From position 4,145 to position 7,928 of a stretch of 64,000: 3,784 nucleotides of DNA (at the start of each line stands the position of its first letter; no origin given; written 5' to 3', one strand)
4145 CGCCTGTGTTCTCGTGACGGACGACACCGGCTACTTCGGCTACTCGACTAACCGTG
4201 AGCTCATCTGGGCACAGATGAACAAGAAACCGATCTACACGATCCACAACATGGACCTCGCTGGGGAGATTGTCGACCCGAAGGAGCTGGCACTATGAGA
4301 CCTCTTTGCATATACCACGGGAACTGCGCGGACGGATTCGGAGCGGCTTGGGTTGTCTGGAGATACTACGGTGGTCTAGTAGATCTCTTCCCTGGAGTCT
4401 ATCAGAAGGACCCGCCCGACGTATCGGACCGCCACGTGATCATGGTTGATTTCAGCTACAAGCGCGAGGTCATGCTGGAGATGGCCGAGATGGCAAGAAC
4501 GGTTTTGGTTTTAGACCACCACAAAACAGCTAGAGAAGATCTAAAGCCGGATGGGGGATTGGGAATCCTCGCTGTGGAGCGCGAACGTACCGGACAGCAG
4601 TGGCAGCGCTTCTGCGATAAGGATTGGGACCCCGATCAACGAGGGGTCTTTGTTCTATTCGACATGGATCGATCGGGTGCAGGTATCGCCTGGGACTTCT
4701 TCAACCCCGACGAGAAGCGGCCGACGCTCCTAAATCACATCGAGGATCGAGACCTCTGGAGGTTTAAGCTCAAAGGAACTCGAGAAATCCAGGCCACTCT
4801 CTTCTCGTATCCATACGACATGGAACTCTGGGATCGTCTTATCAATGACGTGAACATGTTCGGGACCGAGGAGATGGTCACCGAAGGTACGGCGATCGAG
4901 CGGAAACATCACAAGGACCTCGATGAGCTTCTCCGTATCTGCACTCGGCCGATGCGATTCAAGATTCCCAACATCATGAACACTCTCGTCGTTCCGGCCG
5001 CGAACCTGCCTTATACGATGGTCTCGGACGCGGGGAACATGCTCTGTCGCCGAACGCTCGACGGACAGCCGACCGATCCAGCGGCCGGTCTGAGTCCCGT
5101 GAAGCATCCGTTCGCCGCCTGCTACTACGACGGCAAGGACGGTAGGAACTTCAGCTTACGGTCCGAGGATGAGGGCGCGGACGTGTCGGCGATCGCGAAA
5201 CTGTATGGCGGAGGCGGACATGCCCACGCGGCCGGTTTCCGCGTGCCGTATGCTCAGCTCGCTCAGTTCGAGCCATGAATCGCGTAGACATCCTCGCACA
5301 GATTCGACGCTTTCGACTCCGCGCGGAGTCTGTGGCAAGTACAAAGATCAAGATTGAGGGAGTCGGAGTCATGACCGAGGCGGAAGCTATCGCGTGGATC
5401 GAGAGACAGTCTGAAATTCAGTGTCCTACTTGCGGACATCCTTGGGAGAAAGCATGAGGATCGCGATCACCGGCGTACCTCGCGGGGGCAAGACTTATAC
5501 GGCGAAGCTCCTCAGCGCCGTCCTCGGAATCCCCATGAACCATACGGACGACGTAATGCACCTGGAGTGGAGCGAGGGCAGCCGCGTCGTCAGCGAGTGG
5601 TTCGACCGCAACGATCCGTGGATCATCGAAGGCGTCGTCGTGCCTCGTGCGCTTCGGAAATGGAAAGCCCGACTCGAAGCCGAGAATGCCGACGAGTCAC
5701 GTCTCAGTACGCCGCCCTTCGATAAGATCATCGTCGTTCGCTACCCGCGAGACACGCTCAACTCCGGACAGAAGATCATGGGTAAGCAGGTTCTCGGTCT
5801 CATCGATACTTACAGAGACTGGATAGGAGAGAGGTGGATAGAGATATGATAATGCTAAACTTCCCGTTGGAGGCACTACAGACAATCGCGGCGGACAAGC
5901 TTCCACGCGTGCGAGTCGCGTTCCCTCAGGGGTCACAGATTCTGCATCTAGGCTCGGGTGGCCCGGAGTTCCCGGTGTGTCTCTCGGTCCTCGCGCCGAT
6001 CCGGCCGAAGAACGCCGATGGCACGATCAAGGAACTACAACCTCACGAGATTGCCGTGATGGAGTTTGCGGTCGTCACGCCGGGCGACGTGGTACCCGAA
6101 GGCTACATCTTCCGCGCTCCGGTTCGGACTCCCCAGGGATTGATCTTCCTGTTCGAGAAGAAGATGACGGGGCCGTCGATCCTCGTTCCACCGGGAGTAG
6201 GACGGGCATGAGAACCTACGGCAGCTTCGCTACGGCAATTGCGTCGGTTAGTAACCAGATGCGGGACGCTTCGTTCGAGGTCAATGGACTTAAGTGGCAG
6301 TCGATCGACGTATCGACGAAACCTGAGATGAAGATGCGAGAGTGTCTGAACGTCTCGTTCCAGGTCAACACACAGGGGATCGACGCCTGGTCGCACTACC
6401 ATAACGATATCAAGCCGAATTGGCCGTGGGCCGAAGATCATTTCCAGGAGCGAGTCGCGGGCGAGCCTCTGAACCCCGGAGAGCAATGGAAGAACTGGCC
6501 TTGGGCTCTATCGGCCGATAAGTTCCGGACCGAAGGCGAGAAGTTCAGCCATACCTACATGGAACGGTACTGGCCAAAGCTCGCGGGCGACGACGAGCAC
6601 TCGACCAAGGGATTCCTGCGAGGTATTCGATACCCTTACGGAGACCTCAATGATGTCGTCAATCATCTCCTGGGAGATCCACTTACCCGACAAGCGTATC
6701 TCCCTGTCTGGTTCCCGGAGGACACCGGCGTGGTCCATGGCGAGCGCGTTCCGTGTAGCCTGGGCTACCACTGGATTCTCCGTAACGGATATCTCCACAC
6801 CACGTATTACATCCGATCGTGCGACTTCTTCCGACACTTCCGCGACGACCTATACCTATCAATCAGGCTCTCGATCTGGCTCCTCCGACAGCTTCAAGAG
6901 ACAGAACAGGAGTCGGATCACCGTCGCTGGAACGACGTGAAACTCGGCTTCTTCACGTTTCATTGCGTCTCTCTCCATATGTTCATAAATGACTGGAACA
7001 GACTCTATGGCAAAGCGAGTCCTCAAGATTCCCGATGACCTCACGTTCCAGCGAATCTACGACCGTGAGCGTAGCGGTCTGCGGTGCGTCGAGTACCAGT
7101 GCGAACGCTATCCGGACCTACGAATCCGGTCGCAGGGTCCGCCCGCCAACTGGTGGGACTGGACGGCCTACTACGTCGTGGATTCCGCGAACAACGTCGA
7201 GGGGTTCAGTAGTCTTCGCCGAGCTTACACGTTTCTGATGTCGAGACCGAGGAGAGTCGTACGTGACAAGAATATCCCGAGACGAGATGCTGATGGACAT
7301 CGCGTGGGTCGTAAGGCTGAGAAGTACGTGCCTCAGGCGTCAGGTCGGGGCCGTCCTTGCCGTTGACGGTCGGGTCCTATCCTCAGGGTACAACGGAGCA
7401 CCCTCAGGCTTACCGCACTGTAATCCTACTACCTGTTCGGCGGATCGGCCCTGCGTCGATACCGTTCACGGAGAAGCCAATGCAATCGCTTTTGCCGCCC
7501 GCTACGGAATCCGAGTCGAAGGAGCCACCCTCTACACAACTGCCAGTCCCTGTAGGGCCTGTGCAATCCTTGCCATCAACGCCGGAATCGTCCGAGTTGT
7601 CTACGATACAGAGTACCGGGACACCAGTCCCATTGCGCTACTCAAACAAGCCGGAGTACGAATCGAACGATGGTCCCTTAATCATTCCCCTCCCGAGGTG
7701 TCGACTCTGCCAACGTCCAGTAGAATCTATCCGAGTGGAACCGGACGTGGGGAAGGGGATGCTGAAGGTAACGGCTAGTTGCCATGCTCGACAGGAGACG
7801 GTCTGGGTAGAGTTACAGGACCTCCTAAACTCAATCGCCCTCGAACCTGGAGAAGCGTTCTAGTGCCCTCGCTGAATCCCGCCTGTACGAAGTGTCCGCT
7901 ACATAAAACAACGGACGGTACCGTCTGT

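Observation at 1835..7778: Translationally coupled pyrimidine-rewiring operon: candidate pathway for a non-canonical (C5-modified) pyrimidine in phage DNA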

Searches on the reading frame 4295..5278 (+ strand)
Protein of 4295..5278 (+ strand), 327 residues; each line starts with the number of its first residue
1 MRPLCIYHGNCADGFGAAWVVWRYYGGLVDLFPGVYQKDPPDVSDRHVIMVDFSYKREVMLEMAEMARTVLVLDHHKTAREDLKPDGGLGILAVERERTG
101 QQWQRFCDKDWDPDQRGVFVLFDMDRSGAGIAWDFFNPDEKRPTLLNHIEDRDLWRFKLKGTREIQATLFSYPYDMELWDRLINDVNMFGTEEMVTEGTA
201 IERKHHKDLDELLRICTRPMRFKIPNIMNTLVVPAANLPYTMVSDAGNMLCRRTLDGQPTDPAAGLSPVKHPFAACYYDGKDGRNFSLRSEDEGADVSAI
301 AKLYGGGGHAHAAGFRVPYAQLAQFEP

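Call 3: search_protein_families(library=pfam, proteins=[window:4295-5278:+], max_evalue=0.1)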
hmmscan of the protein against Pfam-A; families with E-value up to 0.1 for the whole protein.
window:4295-5278:+ (327 aa): 2 families
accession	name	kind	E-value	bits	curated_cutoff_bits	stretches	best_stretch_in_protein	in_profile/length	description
PF02272.25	DHHA1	-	9.3e-05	23.3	25.9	1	281-323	41-90/102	DHHA1 domain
PF01368.27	DHH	-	0.0002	22.1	28.1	1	12-81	12-77/125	DHH family, N-terminal domain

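Call 4: search_protein_families(library=phrogs, proteins=[window:4295-5278:+], max_evalue=0.01)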
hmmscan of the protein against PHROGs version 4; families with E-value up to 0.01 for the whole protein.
window:4295-5278:+ (327 aa): 1 family
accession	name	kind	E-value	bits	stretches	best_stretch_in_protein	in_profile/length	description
phrog_4771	-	other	1.3e-98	331.4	1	1-324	16-290/363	DHH phosphoesterase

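Call 55: search_protein_families(library=ncbifam, proteins=[window:4295-5278:+], max_evalue=0.05)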
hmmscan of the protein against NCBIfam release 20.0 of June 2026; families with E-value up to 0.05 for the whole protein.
window:4295-5278:+ (327 aa): 4 families
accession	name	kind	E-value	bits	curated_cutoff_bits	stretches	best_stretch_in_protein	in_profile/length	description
TIGR00644.1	recJ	equivalog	0.0059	14.9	396.9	0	301-325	390-414/546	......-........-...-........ exonuclease RecJ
NF053576.1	RecJ_archaeal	equivalog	0.009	14.9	360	0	305-325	421-441/452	RecJ family nuclease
NF053633.1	OlncasPapPhNrnA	equivalog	0.039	12.9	350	0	287-315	268-296/317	bifunctional oligoribonuclease/PAP phosphatase NrnA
NF053575.1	GAN_nuclease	exception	0.041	12.5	850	0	301-325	430-456/467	GINS-associated RecJ family nuclease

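Call 75: search_dna_similar(query=window:4295-5278:+, collection=phages, mode=protein, max_rows=30, max_evalue=0.00001, rows=spread)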
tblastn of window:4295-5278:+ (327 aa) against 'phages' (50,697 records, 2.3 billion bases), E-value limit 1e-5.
Records with a match: 117; places in all: 117; records where one place covers at least 80% of the query: 99.
Best place of each record, by identity: <60% 117.
By first word of the organism name: Caulobacter 30; Vibrio 27; Serratia 15; Pseudomonas 13; Brevundimonas 8; Ralstonia 4; Klebsiella 4; Erwinia 3; Xanthomonas 2; Acinetobacter 2; and 9 more.
By host as written in the record: Caulobacter vibrioides CB15 11; Vibrio anguillarum strain BA35 10; Klebsiella pneumoniae 9; Caulobacter vibrioides 6; Caulobacter crescentus NA1000 6; Caulobacter crescentus 6; Vibrio anguillarum BA35 6; Brevundimonas pondensis LVF1 6; and 35 more.
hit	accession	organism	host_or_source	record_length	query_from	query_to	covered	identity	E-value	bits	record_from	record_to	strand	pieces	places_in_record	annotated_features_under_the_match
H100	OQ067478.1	Polaromonas phage Tiera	Polaromonas sp.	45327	3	318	97%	43.9%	6e-60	213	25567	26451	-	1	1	putative phosphohydrolase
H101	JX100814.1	Caulobacter phage CcrRogue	Caulobacter vibrioides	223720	4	318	96%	42.5%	3e-65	228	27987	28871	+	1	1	putative DHH phosphoesterase protein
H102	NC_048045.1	Caulobacter phage CcrBL10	Caulobacter vibrioides CB15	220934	4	318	96%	42.5%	1e-64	226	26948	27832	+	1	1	DHH phosphoesterase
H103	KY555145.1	Caulobacter phage Ccr29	Caulobacter crescentus NA1000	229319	4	304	92%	43.8%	1e-68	238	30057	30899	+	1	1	3'-to-5' oligoribonuclease A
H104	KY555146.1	Caulobacter phage Ccr32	Caulobacter crescentus NA1000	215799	4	304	92%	43.8%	2e-68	237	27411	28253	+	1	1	3'-to-5' oligoribonuclease A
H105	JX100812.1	Caulobacter virus Magneto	Caulobacter crescentus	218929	4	304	92%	43.4%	5e-68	236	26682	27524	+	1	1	putative DHH phosphoesterase protein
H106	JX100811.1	Caulobacter virus Karma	Caulobacter crescentus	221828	4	304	92%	43.4%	6e-68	236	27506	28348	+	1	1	putative DHH phosphoesterase protein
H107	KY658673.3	Vibrio phage H2 PGK-2017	Vibrio anguillarum A023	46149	1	325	99%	37.3%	3e-53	193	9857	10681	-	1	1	DHH family protein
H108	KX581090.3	Vibrio phage Her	Vibrio anguillarum strain BA35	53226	1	325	99%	37.3%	3e-53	193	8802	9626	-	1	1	DHH family protein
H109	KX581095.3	Vibrio phage pVa-1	Vibrio anguillarum strain BA35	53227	1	325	99%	37.3%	3e-53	193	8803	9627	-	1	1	DHH family protein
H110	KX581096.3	Vibrio phage vB_VspP_pVa5_12Jun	Vibrio anguillarum strain BA35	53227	1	325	99%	37.3%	3e-53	193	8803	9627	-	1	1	DHH family protein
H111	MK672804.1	Vibrio phage Va_178/90_p41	Vibrio anguillarum strain 178/90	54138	1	325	99%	37.3%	3e-53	193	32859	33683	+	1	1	hypothetical protein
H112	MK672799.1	Vibrio phage Va_90-11-287_p41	Vibrio anguillarum strain 90-11-287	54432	1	325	99%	37.3%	3e-53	193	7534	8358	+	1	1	hypothetical protein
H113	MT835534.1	Bacteriophage sp.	human fecal samples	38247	6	322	97%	35.1%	1e-40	157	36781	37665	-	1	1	record has no annotation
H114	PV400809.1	Pseudomonas phage vB_PaeM_GXNNE2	Pseudomonas aeruginosa PA_GP-1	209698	3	319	97%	34.4%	5e-33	134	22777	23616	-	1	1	methyltransferase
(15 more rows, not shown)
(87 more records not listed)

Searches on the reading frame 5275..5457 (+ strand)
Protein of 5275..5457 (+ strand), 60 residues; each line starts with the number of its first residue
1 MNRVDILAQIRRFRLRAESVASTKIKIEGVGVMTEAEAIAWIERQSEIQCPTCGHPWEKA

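Call 3: search_protein_families(library=pfam, proteins=[window:5275-5457:+], max_evalue=0.1)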
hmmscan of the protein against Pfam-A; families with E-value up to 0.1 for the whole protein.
window:5275-5457:+ (60 aa): 1 family
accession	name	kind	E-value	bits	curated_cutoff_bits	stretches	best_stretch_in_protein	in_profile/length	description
PF13717.11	Zn_ribbon_4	-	0.016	15.6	30.3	1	44-57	22-35/36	zinc-ribbon domain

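Call 4: search_protein_families(library=phrogs, proteins=[window:5275-5457:+], max_evalue=0.01)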
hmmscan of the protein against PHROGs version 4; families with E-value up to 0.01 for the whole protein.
window:5275-5457:+ (60 aa): 0 families

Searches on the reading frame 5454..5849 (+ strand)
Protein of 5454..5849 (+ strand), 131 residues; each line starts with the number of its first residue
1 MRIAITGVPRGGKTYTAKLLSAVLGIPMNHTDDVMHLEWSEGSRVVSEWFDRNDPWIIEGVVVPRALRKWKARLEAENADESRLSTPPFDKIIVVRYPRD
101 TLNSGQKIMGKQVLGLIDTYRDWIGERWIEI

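Call 3: search_protein_families(library=pfam, proteins=[window:5454-5849:+], max_evalue=0.1)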
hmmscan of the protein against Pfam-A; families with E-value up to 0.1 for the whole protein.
window:5454-5849:+ (131 aa): 1 family
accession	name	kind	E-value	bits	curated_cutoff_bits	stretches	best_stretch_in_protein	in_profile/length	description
PF13238.12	AAA_18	-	0.00052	20.9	29.4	1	3-44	1-44/128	AAA domain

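Call 4: search_protein_families(library=phrogs, proteins=[window:5454-5849:+], max_evalue=0.01)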
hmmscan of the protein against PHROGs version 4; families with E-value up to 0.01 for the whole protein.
window:5454-5849:+ (131 aa): 1 family
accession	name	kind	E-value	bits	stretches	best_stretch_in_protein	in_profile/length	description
phrog_10255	-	other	0.0087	16.8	0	1-34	2-36/230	kinase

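Call 55: search_protein_families(library=ncbifam, proteins=[window:5454-5849:+], max_evalue=0.05)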
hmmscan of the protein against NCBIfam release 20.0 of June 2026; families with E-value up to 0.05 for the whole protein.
window:5454-5849:+ (131 aa): 5 families
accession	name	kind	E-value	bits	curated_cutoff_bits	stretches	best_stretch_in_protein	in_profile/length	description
NF003012.0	PRK03839.1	equivalog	0.0046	17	152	1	1-31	1-31/180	putative kinase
NF005576.0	PRK07261.1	equivalog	0.015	15.1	224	1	1-61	1-66/171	DNA topology modulation protein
NF001866.0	PRK00625.1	equivalog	0.022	14.9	142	1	1-40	1-40/173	shikimate kinase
NF009508.0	PRK12866.1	equivalog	0.03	14.5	108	1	37-74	52-89/97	YciI-like protein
NF005994.0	PRK08118.1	equivalog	0.037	14.1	215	0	2-60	3-66/172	DNA topology modulation protein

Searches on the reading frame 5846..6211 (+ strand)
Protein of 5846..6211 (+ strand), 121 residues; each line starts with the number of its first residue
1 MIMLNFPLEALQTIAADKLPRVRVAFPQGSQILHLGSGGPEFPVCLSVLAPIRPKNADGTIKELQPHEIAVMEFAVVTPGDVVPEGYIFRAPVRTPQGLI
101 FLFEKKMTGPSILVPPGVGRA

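Call 3: search_protein_families(library=pfam, proteins=[window:5846-6211:+], max_evalue=0.1)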
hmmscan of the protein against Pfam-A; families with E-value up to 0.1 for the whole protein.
window:5846-6211:+ (121 aa): 0 families

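Call 4: search_protein_families(library=phrogs, proteins=[window:5846-6211:+], max_evalue=0.01)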
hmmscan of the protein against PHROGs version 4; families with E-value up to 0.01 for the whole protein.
window:5846-6211:+ (121 aa): 0 families

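Call 55: search_protein_families(library=ncbifam, proteins=[window:5846-6211:+], max_evalue=0.05)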
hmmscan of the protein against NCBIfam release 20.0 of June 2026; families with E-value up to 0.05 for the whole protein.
window:5846-6211:+ (121 aa): 0 families

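Call 107: search_solved_structures(query=window:5846-6211:+, max_evalue=10, show_alignments=1)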
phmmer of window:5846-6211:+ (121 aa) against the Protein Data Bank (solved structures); distinct sequences matched with E-value up to 10: 8.
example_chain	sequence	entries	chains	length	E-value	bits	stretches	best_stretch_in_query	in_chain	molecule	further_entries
3wzl_A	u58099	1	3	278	0.33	14.4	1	90-120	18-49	Zearalenone hydrolase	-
3wzm_A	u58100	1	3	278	0.34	14.4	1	90-120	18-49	Zearalenone hydrolase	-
6jr9_A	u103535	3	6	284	0.35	14.4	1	90-120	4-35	Zearalenone hydrolase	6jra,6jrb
6jqz_A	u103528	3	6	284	0.35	14.4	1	90-120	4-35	Zearalenone hydrolase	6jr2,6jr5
5c7y_A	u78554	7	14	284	0.35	14.4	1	90-120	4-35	Zearalenone hydrolase | Zearalenone lactonase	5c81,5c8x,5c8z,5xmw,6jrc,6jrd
5ie4_A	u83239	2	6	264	0.39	14.2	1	90-120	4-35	Zearalenone hydrolase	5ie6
5ie5_A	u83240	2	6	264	0.39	14.2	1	90-120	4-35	Zearalenone hydrolase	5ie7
8j6e_A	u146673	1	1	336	1.2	12.6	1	16-69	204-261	Quinone oxidoreductase, putative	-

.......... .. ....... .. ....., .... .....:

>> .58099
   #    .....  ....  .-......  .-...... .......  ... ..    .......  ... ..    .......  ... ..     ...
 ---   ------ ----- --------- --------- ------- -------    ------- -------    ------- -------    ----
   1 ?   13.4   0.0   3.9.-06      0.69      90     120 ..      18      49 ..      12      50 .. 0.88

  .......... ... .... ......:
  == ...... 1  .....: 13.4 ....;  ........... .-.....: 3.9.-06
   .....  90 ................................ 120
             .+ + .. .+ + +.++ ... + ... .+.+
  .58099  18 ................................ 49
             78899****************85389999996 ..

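Call 108: search_dna_similar(query=window:5846-6211:+, collection=phages, mode=protein, max_rows=15, max_evalue=0.01)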
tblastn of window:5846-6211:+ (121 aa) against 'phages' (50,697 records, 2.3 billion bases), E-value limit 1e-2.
No match.

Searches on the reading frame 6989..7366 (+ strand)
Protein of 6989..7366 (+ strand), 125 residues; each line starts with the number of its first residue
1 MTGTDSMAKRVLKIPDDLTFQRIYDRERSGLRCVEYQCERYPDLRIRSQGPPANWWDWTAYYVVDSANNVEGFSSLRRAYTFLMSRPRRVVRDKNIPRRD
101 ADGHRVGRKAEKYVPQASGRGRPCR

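Call 7: search_protein_families(library=pfam, proteins=[window:6989-7366:+], max_evalue=0.01)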
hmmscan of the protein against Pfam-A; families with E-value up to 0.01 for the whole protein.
window:6989-7366:+ (125 aa): 0 families

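Call 55: search_protein_families(library=ncbifam, proteins=[window:7007-7366:+], max_evalue=0.05)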
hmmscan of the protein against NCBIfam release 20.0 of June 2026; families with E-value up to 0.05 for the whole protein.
window:7007-7366:+ (119 aa): 0 families

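Call 56: search_protein_families(library=phrogs, proteins=[window:7007-7366:+], max_evalue=0.01)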
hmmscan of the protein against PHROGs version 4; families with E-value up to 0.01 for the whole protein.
window:7007-7366:+ (119 aa): 0 families

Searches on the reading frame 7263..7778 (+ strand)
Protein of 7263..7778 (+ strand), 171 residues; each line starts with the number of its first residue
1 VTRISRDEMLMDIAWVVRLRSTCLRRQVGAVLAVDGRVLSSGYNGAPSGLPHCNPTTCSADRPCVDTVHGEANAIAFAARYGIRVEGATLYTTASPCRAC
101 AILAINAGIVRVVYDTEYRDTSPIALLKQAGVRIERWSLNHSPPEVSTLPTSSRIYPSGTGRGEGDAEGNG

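Call 7: search_protein_families(library=pfam, proteins=[window:7263-7778:+], max_evalue=0.01)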
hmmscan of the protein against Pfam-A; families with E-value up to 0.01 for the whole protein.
window:7263-7778:+ (171 aa): 3 families
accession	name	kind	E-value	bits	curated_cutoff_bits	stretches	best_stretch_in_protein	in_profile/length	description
PF00383.29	dCMP_cyt_deam_1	-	3e-20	72.4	25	1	6-114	3-100/102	Cytidine and deoxycytidylate deaminase zinc-binding region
PF14437.12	MafB19-deam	-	5.3e-14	52.7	27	1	6-121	3-106/142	MafB19-like deaminase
PF14439.12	Bd3614-deam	-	0.00062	20.2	38.5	1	68-130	35-100/113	Bd3614-like deaminase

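Call 55: search_protein_families(library=ncbifam, proteins=[window:7263-7778:+], max_evalue=0.05)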
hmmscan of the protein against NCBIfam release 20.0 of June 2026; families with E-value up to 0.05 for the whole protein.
window:7263-7778:+ (171 aa): 5 families
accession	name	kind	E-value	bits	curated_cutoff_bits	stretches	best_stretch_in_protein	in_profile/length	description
TIGR02571.1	ComEB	equivalog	6.1e-30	104.2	219.45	1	3-142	2-143/151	ComE operon protein 2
NF041025.1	antiphage_deaminase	equivalog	4.5e-26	91.7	400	2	68-129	338-400/437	anti-phage dCTP deaminase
NF008113.2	PRK10860.1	equivalog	5.2e-06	26.4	150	1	5-121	5-110/165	tRNA adenosine(34) deaminase TadA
TIGR00326.1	eubact_ribD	equivalog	2.2e-05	23.9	156.35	1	68-135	43-117/343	bifunctional diaminohydroxyphosphoribosylaminopyrimidine deaminase/5-amino-6-(5-phosphoribosylamino)uracil reductase RibD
NF008052.0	PRK10786.1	equivalog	0.036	12.8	500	0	69-116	50-100/367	bifunctional diaminohydroxyphosphoribosylaminopyrimidine deaminase/5-amino-6-(5-phosphoribosylamino)uracil reductase RibD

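Call 56: search_protein_families(library=phrogs, proteins=[window:7263-7778:+], max_evalue=0.01)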
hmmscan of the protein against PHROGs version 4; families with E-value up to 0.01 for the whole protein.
window:7263-7778:+ (171 aa): 8 families
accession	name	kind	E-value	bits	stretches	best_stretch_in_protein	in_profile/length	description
phrog_174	-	DNA, RNA and nucleotide metabolism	4.8e-50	172.2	1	1-140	111-250/384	dCMP deaminase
phrog_2369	-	DNA, RNA and nucleotide metabolism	3.8e-21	77.1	1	4-120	3-129/195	dCMP deaminase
phrog_9198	-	unknown function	1.4e-13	51.4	2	67-119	385-438/531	-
phrog_8118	-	unknown function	5.7e-13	49.3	2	67-118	477-529/577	-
phrog_20648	-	DNA, RNA and nucleotide metabolism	5.8e-11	43.1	1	21-134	21-137/311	dCMP deaminase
phrog_18355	-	DNA, RNA and nucleotide metabolism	1.7e-08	35.4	1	67-116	2-49/52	deoxycytidinylate deaminase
phrog_20806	-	DNA, RNA and nucleotide metabolism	8.8e-08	33.4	1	64-118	14-66/97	deoxycytidinylate deaminase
phrog_22830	-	unknown function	0.0027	18.1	1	32-134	184-283/289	-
